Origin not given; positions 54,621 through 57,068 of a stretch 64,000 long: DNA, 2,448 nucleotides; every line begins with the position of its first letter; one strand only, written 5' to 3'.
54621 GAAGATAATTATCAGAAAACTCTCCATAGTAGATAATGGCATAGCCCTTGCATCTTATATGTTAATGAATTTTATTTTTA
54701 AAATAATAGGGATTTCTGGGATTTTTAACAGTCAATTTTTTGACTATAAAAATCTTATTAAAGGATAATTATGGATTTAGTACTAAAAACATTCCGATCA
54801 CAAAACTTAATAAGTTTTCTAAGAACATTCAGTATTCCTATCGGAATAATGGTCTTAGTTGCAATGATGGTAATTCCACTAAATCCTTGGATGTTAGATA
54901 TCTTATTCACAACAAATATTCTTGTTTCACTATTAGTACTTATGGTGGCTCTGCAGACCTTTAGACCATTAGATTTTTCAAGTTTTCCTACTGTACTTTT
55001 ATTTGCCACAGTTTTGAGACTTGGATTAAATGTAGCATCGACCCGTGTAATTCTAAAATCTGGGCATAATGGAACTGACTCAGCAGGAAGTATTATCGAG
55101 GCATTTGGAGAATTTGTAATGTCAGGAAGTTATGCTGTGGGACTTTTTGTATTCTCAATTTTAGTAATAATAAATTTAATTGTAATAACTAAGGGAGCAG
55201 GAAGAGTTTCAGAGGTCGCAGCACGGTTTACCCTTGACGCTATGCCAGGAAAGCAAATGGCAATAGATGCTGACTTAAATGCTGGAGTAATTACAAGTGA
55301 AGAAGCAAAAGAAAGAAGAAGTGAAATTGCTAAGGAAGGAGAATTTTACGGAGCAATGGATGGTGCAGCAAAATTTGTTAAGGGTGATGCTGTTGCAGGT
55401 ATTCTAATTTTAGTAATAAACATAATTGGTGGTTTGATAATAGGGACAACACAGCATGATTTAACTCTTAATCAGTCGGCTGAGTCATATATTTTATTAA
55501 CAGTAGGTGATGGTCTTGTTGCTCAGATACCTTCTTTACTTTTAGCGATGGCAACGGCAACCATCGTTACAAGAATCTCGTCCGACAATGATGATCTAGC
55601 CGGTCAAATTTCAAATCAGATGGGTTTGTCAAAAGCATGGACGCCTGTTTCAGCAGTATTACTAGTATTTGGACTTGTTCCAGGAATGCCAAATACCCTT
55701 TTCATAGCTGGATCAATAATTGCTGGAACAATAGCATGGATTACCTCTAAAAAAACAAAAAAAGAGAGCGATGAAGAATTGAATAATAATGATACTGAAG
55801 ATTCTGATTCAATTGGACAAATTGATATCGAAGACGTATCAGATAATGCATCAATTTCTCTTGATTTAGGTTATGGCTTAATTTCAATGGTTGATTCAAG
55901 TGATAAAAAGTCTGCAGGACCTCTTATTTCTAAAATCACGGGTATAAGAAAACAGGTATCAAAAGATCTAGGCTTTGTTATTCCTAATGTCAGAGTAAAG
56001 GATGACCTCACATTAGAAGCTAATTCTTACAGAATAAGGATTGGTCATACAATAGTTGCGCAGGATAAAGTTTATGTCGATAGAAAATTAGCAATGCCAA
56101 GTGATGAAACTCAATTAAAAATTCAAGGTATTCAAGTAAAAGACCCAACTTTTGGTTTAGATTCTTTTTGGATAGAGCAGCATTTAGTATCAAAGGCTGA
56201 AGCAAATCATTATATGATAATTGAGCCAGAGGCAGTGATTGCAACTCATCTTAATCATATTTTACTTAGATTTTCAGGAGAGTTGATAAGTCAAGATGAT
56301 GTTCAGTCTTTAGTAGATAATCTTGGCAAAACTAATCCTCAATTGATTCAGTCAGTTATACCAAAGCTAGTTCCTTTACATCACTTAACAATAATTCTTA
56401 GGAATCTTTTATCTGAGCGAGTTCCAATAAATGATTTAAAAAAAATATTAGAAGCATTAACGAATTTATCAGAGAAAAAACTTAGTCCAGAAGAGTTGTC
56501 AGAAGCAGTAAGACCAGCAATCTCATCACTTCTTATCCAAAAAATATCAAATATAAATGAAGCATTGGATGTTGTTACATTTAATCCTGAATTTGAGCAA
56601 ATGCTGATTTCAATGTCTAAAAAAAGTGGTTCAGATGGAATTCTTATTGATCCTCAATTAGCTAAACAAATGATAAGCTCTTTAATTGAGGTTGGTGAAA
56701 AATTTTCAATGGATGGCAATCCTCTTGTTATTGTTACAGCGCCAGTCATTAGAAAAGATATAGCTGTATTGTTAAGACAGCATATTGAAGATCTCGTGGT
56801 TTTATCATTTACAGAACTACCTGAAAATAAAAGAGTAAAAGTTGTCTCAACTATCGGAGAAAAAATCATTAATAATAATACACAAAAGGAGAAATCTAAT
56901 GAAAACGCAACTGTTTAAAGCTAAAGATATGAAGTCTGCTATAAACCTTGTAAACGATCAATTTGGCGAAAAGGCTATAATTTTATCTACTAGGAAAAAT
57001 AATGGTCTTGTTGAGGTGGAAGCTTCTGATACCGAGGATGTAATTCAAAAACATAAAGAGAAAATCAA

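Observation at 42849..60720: Gamma-proteobacterial-style polar flagellar cluster embedded in a streamlined alphaproteobacterial core genome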

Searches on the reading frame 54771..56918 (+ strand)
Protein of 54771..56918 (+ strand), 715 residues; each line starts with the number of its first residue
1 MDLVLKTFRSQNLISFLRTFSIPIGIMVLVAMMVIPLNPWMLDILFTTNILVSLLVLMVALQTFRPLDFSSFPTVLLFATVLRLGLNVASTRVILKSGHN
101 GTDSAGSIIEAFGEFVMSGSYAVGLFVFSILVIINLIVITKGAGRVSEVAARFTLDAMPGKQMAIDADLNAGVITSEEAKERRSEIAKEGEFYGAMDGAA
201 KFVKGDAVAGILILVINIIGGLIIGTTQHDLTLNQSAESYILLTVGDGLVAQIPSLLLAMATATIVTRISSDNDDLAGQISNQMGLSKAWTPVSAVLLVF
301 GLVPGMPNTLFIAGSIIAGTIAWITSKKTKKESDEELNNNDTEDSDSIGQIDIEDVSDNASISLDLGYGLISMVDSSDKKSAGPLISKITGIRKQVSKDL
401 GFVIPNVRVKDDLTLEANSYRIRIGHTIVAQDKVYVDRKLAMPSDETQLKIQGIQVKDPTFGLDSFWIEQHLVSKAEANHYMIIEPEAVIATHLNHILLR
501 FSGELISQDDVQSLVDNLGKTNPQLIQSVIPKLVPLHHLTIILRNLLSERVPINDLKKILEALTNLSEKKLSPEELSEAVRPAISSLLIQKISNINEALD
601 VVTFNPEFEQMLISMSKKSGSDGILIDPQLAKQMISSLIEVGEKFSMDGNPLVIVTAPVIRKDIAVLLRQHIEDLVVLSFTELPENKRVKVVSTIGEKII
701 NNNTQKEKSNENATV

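Call 6: search_protein_families(library=pfam, proteins=[window:54771-56918:+], max_evalue=0.01)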
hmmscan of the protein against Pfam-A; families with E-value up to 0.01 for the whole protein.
window:54771-56918:+ (715 aa): 1 family
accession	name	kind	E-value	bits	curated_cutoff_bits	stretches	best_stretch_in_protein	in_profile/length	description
PF00771.25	FHIPEP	-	2.2e-231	770.4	29.1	1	30-687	2-656/657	FHIPEP family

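Call 8: find_encoding_contigs(protein=window:54771-56918:+, flank=10000, max_places=6)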
Protein window:54771-56918:+ (715 aa): 3 contigs read that carry it; 3 places shown.
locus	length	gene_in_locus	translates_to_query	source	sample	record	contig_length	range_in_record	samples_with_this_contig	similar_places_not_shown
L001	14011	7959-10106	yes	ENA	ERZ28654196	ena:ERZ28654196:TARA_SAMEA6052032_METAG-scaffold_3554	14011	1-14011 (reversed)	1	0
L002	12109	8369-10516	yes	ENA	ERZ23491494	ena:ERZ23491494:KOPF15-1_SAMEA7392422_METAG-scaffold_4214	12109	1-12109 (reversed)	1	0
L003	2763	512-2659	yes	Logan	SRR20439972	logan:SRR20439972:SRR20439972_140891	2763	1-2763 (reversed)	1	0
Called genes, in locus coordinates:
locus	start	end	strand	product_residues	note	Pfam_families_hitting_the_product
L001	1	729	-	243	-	?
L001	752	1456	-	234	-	PF03963:FlgD, PF13860:FlgD_ig (weak)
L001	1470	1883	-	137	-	PF06429:Flg_bbr_C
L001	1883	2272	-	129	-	PF00460:Flg_bb_rod (weak)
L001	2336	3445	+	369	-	-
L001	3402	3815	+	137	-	-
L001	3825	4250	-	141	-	PF10975:DUF2802 (weak)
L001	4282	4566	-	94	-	-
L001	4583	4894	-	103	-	PF04316:FlgM (weak)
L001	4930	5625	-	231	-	PF13144:ChapFlgA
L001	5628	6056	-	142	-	-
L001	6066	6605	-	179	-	-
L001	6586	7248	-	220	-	-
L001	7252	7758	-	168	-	PF02169:LPP20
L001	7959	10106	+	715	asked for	PF00771:FHIPEP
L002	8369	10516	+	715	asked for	PF00771:FHIPEP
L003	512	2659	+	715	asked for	PF00771:FHIPEP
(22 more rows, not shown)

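Call 9: find_homologous_proteins(query=window:54771-56918:+, max_evalue=1e-30)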
Query window:54771-56918:+ (715 aa): 8000 proteins with E <= 1e-30 among 8000 candidates; the best 120 are listed.
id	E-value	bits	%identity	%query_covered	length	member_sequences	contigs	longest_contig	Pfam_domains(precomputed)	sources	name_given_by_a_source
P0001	0.0e+0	1483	98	100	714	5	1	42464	PF00771.26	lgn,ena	-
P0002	0.0e+0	1377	90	100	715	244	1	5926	PF00771.26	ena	-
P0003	0.0e+0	1308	84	100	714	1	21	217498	PF00771.26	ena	-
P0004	0.0e+0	1305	84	100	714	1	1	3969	PF00771.26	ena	-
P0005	0.0e+0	1304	84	100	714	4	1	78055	PF00771.26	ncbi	-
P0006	0.0e+0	1302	84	100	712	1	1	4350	PF00771.26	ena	-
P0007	0.0e+0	1298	84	100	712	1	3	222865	PF00771.26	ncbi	-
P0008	0.0e+0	1297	83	100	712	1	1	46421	PF00771.26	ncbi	-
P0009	0.0e+0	1295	83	100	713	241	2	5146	PF00771.26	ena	-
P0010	0.0e+0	1293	83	100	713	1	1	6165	PF00771.26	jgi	jgi:flagellar biosynthesis protein FlhA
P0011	0.0e+0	1274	82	100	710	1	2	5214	PF00771.26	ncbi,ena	-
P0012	0.0e+0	1273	82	100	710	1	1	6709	PF00771.26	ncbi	-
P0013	0.0e+0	1273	82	100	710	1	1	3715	PF00771.26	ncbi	-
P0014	0.0e+0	1272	82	100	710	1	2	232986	PF00771.26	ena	-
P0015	0.0e+0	1270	81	100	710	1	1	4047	PF00771.26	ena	-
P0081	0.0e+0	1257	80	100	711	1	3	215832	PF00771.26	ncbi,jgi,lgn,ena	-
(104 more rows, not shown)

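Call 10: find_related_loci(query=window:54771-56918:+, collection=genome_contigs, flank=10000)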
Query window:54771-56918:+ (715 aa) in genome_contigs; peptide patterns used: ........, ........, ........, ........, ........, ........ (x = any residue, [..] = any of these).
600 stretches matched a pattern (row limit reached: there are more); 600 encode a relative of the query (tblastn E <= 1e-3); the best 80 are kept; 80 distinct loci.
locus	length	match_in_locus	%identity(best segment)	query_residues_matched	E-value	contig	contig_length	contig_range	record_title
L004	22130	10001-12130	81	1-715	0e+0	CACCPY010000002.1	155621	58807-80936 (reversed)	uncultured Alphaproteobacteria bacterium isolate AG-901-J22 genome assembly, contig: AG-901-J22_NODE_2, whole genome sho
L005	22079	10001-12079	57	1-695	0e+0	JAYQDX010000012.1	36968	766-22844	MAG: Rhodobiaceae bacterium isolate 139583_S184_metabat_bins_2.tsv.102 NODE_771_length_36968_cov_10.139328, whole genome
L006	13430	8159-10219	46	22-709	0e+0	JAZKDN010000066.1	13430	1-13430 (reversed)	MAG: Pseudomonadota bacterium isolate DC_HB_01_SPN181219-bin053 DCHB01SPN_B053_0_000000000066, whole genome shotgun sequ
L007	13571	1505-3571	46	21-715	0e+0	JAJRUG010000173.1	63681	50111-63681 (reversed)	MAG: Gammaproteobacteria bacterium isolate Dive96_bin10.163 k141_5088556, whole genome shotgun sequence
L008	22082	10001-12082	44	6-697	0e+0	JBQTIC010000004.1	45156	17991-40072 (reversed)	MAG: Chromatiales bacterium isolate SAR263 c_000000016193, whole genome shotgun sequence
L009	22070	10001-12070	45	16-697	0e+0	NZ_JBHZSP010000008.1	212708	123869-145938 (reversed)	Marinomonas posidonica strain HQB-55 NODE_8_length_212708_cov_131.928256, whole genome shotgun sequence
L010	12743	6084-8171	44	7-699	0e+0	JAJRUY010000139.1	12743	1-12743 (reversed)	MAG: Gammaproteobacteria bacterium isolate Dive96_bin10.251 k141_1975698, whole genome shotgun sequence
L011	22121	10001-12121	44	8-714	0e+0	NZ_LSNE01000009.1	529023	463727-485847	Paraglaciecola hydrolytica strain S66 Contig18, whole genome shotgun sequence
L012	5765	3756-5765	45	36-694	0e+0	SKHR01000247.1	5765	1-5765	MAG: Marinospirillum sp. isolate CSBr16_214 CSBr16-22012, whole genome shotgun sequence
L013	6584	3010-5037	45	23-698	0e+0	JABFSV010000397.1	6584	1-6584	MAG: Methyloglobulus sp. isolate WB-IL-21 seq_6878, whole genome shotgun sequence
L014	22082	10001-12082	44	5-696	0e+0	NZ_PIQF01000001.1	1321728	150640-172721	Idiomarina seosinensis strain CL-SP19 contig1, whole genome shotgun sequence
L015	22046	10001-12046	43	21-697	0e+0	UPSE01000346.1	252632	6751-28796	Pseudomonas sp. 286 isolate p9.H9 genome assembly, contig: 346, whole genome shotgun sequence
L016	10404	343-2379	43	23-698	0e+0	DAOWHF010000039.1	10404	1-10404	MAG TPA_asm: Methylomarinum sp. isolate CSMAG_2010 CSMAG_2010_k141_5131804_length_10404_cov_12.3618, whole genome shotgu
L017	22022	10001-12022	45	23-697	0e+0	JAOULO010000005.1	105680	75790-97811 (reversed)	MAG: Gammaproteobacteria bacterium isolate 8_1_Jan_SF_Bin82 8_1_Jan_SF_Bin82_scaffold_70_c1, whole genome shotgun sequen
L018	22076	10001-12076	44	14-697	0e+0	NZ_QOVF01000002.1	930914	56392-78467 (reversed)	Halopseudomonas laoshanensis strain Y22 Scaffold2, whole genome shotgun sequence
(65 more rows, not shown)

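Call 48: find_encoding_contigs(protein=P0007, flank=10000, max_places=2)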
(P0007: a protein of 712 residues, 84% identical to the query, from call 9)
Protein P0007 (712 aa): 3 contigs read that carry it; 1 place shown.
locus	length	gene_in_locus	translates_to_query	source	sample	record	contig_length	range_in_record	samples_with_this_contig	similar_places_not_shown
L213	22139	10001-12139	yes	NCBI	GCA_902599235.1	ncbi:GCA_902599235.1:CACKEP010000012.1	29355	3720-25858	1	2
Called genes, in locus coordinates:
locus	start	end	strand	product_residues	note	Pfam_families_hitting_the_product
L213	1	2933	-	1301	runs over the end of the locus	PF00460:Flg_bb_rod, PF22692:LlgE_F_G_D1, PF07559:FlgE_D2, PF06429:Flg_bbr_C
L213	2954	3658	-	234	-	PF03963:FlgD, PF13860:FlgD_ig (weak)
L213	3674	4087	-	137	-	PF06429:Flg_bbr_C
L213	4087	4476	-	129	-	PF00460:Flg_bb_rod (weak)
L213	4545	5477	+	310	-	-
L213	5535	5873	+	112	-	-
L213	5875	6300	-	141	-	PF10975:DUF2802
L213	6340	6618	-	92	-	-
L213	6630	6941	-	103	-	PF04316:FlgM (weak)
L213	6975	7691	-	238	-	PF13144:ChapFlgA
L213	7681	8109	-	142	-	-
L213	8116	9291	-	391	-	PF16548:FlgT_N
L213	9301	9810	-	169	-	PF02169:LPP20 (weak)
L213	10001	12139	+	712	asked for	PF00771:FHIPEP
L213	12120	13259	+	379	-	-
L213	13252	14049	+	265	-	PF00142:Fer4_NifH (weak), PF01656:CbiA, PF02374:ArsA_ATPase (faint), PF10609:ParA, PF13614:AAA_31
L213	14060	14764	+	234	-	PF04542:Sigma70_r2, PF04545:Sigma70_r4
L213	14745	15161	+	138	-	-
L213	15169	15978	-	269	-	PF00460:Flg_bb_rod (weak), PF22692:LlgE_F_G_D1, PF06429:Flg_bbr_C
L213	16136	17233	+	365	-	PF03480:DctP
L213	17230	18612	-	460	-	PF06808:DctM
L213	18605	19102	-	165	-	PF04290:DctQ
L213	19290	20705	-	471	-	PF00224:PK, PF02887:PK_C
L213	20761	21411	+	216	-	PF05013:FGase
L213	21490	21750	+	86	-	PF06844:DUF1244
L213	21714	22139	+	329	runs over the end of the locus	PF01073:3Beta_HSD, PF01370:Epimerase, PF02719:Polysacc_synt_2, PF04321:RmlD_sub_bind, PF07993:NAD_binding_4 (weak), PF16363:GDP_Man_Dehyd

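Call 61: search_dna_similar(query=window:54771-56918:+, collection=plasmids, mode=protein, max_rows=60, rows=spread)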
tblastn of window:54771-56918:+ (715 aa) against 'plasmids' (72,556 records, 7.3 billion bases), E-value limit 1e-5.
Records with a match: 693; places in all: 853; records where one place covers at least 80% of the query: 580.
Best place of each record, by identity: <60% 693.
By first word of the organism name: Ralstonia 136; Shigella 104; Yersinia 93; Rhizobium 50; Escherichia 42; Sinorhizobium 28; Azospirillum 23; Aeromonas 21; Bradyrhizobium 18; Pantoea 14; and 60 more.
By predicted mobility (MOB-suite, as given by PLSDB): mobilizable 280; non-mobilizable 247; conjugative 166.
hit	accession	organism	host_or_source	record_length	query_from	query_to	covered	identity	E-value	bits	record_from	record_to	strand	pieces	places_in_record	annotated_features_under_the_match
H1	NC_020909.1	Octadecabacter arcticus 238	150 km offshore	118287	21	695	94%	55.4%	0e+0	664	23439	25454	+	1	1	flhA: flagellar biosynthesis protein FlhA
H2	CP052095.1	Ralstonia solanacearum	tomato,cell culture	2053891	18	698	95%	41.8%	9e-149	486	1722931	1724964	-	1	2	none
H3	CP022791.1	Ralstonia solanacearum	Solanum tuberosum,single cell,Potato ...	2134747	18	698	95%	41.8%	9e-149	486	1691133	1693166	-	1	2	flhA: flagellar biosynthesis protein FlhA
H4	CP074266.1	Salmonella enterica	environmental,surface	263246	5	698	97%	40.9%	1e-145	478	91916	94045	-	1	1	flhA: flagellar biosynthesis protein FlhA | flhB: flagellar type III secretion system protein FlhB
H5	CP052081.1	Ralstonia solanacearum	tomato,cell culture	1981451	18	698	95%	41.5%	7e-149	487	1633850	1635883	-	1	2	none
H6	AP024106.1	Ralstonia solanacearum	-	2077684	18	698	95%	41.5%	7e-149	487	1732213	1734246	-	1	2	flhA: flagellar biosynthesis protein FlhA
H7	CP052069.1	Ralstonia solanacearum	tomato,cell culture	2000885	18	698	95%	41.5%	7e-149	487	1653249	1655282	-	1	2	none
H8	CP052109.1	Ralstonia solanacearum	tomato,cell culture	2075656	18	698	95%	41.5%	7e-149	487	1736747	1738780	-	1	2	flhA: flagellar biosynthesis protein FlhA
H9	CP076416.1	Ralstonia solanacearum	tobacco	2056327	18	698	95%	41.5%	8e-149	487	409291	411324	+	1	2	flhA: flagellar biosynthesis protein FlhA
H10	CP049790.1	Ralstonia solanacearum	whole organism,isolated from the ...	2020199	18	698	95%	41.5%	8e-149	487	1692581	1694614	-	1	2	flhA: flagellar biosynthesis protein FlhA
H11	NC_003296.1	Ralstonia pseudosolanacearum GMI1000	-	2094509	18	698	95%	41.5%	1e-148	486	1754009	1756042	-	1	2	none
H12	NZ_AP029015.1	Ralstonia pseudosolanacearum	-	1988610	18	698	95%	41.3%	7e-149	487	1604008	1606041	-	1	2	none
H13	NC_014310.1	Ralstonia solanacearum PSI07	-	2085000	18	698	95%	41.0%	7e-149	487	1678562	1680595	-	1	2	none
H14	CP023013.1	Ralstonia solanacearum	Solanum tuberosum,single cell,Potato ...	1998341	18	698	94%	41.4%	4e-123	499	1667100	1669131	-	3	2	none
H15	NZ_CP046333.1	Cupriavidus metallidurans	sedimentation pond in a zinc factory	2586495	17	696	95%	39.1%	1e-145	478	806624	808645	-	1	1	none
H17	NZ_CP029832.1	Azospirillum ramasamyi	single cell,Cow dung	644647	21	695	94%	36.4%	2e-113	384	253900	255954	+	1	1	flhA: flagellar biosynthesis protein FlhA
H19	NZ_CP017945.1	Phyllobacterium zundukense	Oxytropis triphylla,cell culture,root ...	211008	21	695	94%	35.5%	8e-112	379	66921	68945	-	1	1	flhA: flagellar biosynthesis protein FlhA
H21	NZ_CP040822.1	Paroceanicella profunda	Cell culture,Deep seawater from Mariana ...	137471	19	683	93%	34.3%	3e-101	348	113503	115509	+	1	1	flhA: flagellar biosynthesis protein FlhA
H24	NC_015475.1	Yersinia enterocolitica subsp. palearctica 105.5R(r)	-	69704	26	686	92%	33.2%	2e-87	308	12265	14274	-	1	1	lcrD: SctV family type III secretion system export apparatus subunit LcrD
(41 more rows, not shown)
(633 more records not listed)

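Call 62: get_annotated_region(hit=H1, flank=20000)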
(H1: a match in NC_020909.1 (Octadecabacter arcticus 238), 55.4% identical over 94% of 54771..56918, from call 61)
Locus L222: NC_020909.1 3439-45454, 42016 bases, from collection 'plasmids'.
description: Octadecabacter arcticus 238 plasmid pOA238_118, complete sequence
organism: Octadecabacter arcticus 238 (NCBI taxid 391616)
taxonomy: Bacteria; Pseudomonadota; Alphaproteobacteria; Rhodobacterales; Roseobacteraceae; Octadecabacter; Octadecabacter arcticus; Octadecabacter arcticus 238
host: -; source: 150 km offshore; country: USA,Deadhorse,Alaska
typing (MOB-suite, as given by PLSDB): non-mobilizable; replicon rep_cluster_804
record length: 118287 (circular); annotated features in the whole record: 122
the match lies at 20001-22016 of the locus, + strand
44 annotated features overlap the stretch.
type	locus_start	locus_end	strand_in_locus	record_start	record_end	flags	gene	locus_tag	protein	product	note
CDS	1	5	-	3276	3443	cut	-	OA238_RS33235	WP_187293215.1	hypothetical protein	-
CDS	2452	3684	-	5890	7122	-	-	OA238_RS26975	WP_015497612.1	ISL3 family transposase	-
CDS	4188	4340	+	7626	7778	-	-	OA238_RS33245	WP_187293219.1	hypothetical protein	-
CDS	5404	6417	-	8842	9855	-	-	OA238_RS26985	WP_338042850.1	IS66 family transposase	-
CDS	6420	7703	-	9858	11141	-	-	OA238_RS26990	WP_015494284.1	IS256-like element ISOan3 family transposase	GO:0006313 - DNA transposition [Evidence IEA]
CDS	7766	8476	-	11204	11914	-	-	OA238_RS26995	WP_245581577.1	IS66 family transposase zinc-finger binding domain-containing protein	-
CDS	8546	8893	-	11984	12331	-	tnpB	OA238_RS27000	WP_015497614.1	IS66 family insertion sequence element accessory protein TnpB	-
CDS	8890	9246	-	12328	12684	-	-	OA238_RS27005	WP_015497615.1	transposase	GO:0006313 - DNA transposition [Evidence IEA]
CDS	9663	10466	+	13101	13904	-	-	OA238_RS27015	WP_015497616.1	flagellar hook basal-body protein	-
CDS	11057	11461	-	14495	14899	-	-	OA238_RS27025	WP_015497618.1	hypothetical protein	-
CDS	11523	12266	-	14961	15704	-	-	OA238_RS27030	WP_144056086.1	hypothetical protein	-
CDS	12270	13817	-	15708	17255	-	-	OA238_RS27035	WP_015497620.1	hypothetical protein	-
CDS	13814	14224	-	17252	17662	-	-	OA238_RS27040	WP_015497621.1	adenylyltransferase/cytidyltransferase family protein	-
CDS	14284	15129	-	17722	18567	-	-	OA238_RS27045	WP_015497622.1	flagellin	GO:0071973 - bacterial-type flagellum-dependent cell motility [Evidence IEA]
CDS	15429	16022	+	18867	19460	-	-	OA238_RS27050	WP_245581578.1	SEL1-like repeat protein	-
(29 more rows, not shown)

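Call 67: get_annotated_region(hit=H17, flank=300)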
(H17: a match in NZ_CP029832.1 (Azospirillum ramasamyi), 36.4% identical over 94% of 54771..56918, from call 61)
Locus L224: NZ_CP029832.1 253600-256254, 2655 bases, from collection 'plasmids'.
description: Azospirillum ramasamyi strain M2T2B2 plasmid unnamed2, complete sequence
organism: Azospirillum ramasamyi (NCBI taxid 682998)
taxonomy: Bacteria; Pseudomonadota; Alphaproteobacteria; Rhodospirillales; Azospirillaceae; Azospirillum; Azospirillum ramasamyi
host: -; source: single cell,Cow dung; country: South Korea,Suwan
typing (MOB-suite, as given by PLSDB): non-mobilizable
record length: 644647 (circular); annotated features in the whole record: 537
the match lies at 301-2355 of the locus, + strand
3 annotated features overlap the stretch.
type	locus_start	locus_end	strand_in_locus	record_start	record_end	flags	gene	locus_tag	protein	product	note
CDS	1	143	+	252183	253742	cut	-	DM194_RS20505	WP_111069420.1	sigma-54 dependent transcriptional regulator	GO:0006355 - regulation of DNA-templated transcription [Evidence IEA]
CDS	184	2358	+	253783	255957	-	flhA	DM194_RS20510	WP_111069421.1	flagellar biosynthesis protein FlhA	GO:0001539 - cilium or flagellum-dependent cell motility [Evidence IEA]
CDS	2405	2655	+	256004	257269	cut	-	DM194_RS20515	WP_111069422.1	GTPase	-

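Call 68: get_annotated_region(hit=H19, flank=300)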
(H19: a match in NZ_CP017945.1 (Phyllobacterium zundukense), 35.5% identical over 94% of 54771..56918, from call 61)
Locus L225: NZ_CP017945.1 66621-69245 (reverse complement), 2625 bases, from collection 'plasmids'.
description: Phyllobacterium zundukense strain Tri-48 plasmid unnamed5, complete sequence
organism: Phyllobacterium zundukense (NCBI taxid 1867719)
taxonomy: Bacteria; Pseudomonadota; Alphaproteobacteria; Hyphomicrobiales; Phyllobacteriaceae; Phyllobacterium; Phyllobacterium zundukense
host: -; source: Oxytropis triphylla,cell culture,root nodule; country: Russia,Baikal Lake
typing (MOB-suite, as given by PLSDB): non-mobilizable
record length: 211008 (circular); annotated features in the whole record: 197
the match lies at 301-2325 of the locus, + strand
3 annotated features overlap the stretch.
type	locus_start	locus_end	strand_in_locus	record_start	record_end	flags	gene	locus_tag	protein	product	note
CDS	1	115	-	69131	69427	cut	-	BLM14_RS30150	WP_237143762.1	ribbon-helix-helix domain-containing protein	-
CDS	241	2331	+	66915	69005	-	flhA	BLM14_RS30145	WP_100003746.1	flagellar biosynthesis protein FlhA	GO:0001539 - cilium or flagellum-dependent cell motility [Evidence IEA]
CDS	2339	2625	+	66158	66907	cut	fliR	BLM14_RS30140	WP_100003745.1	flagellar biosynthetic protein FliR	GO:0044780 - bacterial-type flagellum assembly [Evidence IEA]; GO:0006605 - protein targeting [Evidence IEA]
